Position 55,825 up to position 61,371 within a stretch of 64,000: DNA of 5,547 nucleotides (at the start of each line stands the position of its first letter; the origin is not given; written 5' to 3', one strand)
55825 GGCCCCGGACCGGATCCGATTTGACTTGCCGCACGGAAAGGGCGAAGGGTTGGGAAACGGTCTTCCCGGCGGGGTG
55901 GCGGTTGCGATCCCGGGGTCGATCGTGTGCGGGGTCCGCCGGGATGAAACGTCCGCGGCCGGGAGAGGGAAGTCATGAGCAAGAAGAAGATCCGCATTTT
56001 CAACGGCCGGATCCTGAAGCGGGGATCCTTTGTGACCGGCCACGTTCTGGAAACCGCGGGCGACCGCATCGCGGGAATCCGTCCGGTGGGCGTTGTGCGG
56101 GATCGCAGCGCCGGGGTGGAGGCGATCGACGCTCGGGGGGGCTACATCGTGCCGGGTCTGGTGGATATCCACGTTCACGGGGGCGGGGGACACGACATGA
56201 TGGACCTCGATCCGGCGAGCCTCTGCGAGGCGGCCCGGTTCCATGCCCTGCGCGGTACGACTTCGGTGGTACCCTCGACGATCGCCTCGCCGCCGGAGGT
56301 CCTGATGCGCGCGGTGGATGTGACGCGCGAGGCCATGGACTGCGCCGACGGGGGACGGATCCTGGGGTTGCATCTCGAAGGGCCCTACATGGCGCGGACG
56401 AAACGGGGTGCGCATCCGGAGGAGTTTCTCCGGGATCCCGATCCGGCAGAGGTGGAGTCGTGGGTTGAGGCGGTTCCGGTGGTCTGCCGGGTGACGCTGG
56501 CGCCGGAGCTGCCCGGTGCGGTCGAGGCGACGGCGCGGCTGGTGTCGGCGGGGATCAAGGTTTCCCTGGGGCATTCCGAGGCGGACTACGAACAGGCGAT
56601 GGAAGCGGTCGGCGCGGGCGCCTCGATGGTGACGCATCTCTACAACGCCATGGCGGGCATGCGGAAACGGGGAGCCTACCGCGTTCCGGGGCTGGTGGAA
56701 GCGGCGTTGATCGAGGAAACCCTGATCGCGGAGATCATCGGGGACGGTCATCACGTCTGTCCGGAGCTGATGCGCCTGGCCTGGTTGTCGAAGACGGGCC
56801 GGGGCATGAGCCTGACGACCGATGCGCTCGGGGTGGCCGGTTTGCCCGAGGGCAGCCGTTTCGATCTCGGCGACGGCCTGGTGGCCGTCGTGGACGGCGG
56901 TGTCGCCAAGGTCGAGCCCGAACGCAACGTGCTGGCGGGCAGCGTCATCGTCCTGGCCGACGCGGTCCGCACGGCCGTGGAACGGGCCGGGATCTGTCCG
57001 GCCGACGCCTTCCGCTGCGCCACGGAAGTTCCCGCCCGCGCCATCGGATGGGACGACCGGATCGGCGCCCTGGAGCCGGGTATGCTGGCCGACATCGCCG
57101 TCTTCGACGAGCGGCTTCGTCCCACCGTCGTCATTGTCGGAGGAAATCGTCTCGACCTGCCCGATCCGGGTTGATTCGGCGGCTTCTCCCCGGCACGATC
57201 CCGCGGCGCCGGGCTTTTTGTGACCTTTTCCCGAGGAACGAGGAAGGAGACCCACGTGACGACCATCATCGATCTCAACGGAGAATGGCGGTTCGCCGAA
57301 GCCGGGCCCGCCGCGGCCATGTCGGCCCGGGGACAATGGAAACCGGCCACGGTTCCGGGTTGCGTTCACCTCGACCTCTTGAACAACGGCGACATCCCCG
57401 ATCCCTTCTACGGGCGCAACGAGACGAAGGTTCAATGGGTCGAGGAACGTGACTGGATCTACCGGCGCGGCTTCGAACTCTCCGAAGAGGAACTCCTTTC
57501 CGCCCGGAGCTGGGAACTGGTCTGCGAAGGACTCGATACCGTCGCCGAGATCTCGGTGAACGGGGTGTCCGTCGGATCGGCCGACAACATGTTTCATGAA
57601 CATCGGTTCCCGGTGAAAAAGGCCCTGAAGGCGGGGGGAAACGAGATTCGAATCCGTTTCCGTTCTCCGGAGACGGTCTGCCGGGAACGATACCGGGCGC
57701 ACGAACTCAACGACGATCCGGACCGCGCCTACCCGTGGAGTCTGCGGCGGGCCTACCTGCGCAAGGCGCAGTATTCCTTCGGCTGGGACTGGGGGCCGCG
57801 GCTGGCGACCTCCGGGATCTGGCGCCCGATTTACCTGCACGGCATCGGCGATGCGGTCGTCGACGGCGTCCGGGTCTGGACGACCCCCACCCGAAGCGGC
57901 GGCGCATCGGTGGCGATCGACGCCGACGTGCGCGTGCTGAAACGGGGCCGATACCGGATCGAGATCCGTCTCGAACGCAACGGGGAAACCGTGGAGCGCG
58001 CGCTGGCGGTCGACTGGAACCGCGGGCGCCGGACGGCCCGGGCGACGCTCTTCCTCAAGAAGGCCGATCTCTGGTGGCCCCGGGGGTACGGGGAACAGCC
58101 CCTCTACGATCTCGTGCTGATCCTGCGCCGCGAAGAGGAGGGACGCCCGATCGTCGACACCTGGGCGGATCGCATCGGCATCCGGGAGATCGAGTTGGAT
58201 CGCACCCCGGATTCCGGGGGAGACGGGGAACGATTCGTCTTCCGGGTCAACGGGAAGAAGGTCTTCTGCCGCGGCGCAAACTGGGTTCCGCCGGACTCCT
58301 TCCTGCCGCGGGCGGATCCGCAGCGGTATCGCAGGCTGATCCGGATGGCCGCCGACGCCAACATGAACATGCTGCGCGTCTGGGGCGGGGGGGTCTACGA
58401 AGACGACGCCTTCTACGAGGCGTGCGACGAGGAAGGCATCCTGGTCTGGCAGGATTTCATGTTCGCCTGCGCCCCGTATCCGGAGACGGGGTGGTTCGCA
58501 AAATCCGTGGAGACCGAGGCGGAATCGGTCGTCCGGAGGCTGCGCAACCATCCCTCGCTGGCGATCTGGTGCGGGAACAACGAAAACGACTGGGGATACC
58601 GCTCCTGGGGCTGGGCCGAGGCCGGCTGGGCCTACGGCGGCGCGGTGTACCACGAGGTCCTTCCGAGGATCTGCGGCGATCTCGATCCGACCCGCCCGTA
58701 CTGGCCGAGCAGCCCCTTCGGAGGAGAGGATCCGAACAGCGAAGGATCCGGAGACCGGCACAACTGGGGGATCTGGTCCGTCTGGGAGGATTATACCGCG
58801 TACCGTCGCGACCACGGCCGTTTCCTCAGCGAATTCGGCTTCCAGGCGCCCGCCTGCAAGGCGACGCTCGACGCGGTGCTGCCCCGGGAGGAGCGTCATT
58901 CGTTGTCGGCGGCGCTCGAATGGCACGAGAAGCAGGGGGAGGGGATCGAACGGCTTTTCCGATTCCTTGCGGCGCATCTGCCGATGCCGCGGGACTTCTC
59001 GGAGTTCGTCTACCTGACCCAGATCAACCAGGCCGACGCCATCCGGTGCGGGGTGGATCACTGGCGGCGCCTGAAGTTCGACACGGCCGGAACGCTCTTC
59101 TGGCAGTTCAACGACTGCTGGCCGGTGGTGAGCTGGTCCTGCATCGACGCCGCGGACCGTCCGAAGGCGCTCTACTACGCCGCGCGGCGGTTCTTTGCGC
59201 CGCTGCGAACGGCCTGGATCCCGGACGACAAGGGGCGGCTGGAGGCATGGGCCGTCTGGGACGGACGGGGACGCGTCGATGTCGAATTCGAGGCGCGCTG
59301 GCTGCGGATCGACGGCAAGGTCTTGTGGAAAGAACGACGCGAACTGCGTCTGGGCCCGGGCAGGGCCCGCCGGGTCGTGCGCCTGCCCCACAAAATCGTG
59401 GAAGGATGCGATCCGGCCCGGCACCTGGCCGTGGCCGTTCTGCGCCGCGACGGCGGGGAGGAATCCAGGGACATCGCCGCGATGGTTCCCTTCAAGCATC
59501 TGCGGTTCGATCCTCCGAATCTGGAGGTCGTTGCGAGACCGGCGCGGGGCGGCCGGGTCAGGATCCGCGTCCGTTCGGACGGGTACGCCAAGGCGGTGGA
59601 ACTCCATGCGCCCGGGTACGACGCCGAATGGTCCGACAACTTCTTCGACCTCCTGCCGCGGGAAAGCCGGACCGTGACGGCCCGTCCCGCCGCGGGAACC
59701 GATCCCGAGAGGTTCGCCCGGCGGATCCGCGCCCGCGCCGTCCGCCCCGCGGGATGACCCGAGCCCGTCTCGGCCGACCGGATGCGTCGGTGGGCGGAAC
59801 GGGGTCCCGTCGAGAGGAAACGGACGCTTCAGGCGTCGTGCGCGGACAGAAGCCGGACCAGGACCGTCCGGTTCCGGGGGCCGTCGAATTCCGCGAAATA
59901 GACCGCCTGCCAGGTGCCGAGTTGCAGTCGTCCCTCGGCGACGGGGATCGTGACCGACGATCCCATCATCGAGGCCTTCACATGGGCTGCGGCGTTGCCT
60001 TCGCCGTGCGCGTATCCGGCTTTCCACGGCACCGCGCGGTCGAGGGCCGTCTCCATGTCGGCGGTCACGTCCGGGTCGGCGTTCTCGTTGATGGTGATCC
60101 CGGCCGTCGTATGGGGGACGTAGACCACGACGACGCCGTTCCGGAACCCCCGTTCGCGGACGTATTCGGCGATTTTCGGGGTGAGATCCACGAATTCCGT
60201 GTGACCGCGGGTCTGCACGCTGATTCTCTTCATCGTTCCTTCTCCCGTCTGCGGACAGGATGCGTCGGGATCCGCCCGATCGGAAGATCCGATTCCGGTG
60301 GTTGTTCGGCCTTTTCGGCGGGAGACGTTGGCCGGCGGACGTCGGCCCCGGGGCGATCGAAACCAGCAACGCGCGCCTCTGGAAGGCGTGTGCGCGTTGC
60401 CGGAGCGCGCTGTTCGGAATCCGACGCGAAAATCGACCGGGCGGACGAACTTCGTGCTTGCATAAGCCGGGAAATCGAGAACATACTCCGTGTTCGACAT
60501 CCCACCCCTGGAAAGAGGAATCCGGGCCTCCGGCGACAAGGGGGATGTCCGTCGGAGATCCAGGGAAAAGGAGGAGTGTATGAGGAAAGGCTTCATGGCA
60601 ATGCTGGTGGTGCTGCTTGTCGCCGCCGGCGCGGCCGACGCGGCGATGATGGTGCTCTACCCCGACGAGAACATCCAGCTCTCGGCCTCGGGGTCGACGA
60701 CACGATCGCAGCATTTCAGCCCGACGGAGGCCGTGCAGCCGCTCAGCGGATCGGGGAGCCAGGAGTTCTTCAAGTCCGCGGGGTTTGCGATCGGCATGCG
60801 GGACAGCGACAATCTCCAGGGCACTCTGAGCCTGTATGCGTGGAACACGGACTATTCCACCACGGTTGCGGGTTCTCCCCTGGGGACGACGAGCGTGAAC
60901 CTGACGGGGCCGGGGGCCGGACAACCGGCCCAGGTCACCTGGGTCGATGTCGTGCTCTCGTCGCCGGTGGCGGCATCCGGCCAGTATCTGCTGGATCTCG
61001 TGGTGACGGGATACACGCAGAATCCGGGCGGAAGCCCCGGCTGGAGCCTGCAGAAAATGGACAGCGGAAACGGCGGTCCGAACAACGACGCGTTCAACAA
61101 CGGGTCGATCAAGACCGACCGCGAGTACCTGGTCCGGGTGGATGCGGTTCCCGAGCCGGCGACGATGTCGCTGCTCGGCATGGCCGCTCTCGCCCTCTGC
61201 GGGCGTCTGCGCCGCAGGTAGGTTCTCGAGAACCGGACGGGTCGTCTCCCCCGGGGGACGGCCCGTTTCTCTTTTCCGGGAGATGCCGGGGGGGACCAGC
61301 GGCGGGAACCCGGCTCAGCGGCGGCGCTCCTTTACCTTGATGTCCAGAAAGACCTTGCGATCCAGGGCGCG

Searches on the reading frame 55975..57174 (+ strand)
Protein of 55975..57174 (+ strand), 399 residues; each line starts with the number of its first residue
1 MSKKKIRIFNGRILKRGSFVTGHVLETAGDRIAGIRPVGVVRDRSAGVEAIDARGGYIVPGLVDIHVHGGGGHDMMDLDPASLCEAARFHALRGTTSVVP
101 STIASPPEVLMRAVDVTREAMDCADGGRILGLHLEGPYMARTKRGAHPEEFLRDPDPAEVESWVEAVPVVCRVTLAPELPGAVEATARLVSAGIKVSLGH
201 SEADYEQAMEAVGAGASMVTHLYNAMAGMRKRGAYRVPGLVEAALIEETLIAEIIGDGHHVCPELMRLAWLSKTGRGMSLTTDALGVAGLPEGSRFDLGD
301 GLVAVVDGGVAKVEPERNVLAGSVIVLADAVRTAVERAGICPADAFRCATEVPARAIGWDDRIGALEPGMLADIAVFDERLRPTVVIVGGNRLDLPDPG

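Call 63: search_protein_families(library=pfam, proteins=[window:55975-57174:+], max_evalue=0.0001)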
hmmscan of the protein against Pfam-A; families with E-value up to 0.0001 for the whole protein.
window:55975-57174:+ (399 aa): 2 families
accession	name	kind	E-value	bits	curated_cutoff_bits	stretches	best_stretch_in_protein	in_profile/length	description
PF01979.26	Amidohydro_1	-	2e-25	90.2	25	1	57-391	1-343/345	Amidohydrolase family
PF07969.17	Amidohydro_3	-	4.9e-13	49.8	29.7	1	344-379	411-446/472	Amidohydrolase family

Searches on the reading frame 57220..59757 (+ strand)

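Call 63: search_protein_families(library=pfam, proteins=[window:57220-59757:+], max_evalue=0.0001)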
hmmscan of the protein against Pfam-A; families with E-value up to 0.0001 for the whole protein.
window:57220-59757:+ (845 aa): 4 families
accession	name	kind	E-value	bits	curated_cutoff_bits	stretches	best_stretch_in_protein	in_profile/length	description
PF22666.2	Glyco_hydro_2_N2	-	8.4e-59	198.8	27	1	32-202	10-167/167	Glycosyl hydrolase 2 galactose-binding domain-like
PF17753.7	Ig_mannosidase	-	1.3e-14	54.1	22.6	1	766-840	4-77/81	Ig-fold domain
PF17786.7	Mannosidase_ig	-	3.4e-10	40.7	23.4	1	673-760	2-91/91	Mannosidase Ig/CBM-like domain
PF00703.27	Glyco_hydro_2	-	3.1e-06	28.4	23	1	218-322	5-109/109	Glycosyl hydrolases family 2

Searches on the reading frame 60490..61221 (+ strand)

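Call 63: search_protein_families(library=pfam, proteins=[window:60490-61221:+], max_evalue=0.0001)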
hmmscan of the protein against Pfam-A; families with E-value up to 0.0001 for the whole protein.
window:60490-61221:+ (243 aa): 1 family
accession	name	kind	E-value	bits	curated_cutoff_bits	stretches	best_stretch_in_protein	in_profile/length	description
PF07589.16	PEP-CTERM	-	8.9e-06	26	20.7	1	219-242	1-24/24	PEP-CTERM motif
